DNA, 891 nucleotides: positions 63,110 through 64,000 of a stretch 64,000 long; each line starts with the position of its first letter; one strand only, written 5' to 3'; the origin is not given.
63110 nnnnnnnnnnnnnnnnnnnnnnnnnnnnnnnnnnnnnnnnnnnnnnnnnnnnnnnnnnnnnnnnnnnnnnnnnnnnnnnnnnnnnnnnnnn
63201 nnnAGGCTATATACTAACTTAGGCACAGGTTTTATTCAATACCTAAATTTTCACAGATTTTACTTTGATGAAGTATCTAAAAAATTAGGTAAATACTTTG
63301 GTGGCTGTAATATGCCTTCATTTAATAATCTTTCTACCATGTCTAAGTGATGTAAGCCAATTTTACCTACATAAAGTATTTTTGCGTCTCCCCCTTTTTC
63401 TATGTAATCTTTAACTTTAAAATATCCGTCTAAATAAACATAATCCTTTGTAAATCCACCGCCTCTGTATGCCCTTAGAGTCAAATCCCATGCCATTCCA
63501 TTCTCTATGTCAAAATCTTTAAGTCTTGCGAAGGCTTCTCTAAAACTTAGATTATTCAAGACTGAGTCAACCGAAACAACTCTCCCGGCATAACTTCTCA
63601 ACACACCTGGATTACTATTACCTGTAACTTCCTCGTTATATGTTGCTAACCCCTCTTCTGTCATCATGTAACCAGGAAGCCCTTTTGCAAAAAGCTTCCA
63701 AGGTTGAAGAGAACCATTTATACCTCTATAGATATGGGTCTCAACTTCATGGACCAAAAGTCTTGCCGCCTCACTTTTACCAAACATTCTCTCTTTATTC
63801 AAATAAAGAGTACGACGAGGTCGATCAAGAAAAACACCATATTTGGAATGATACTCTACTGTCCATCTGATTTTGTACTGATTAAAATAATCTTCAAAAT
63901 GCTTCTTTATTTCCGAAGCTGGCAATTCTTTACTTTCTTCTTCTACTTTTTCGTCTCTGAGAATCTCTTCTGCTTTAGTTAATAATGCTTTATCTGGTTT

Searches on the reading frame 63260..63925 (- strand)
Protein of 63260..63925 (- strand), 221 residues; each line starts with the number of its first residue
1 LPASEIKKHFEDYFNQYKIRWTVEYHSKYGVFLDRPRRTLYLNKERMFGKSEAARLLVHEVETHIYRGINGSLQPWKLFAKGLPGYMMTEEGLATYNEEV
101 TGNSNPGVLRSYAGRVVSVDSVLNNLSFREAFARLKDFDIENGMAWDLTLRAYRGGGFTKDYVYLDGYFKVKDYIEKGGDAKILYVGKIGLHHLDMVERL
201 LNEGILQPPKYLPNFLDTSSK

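Call 3: search_protein_families(library=pfam, max_evalue=1, proteins=[window:63260-63925:-])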
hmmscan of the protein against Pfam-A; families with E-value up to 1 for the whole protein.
window:63260-63925:- (221 aa): 1 family
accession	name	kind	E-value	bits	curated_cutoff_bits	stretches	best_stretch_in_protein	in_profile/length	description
PF08014.17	MATCAP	-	3.1e-49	168.3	27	1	3-218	120-349/365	Microtubule-associated tyrosine carboxypeptidase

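Call 4: search_protein_families(library=ncbifam, max_evalue=1, proteins=[window:63260-63925:-])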
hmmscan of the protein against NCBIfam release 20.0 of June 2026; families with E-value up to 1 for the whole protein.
window:63260-63925:- (221 aa): 1 family
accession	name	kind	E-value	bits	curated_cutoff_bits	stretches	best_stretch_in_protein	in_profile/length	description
TIGR02421.1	QEGLA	hypoth_equivalog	3.2e-54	184.6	338.65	1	6-219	143-358/368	flavohemoglobin expression-modulating QEGLA motif protein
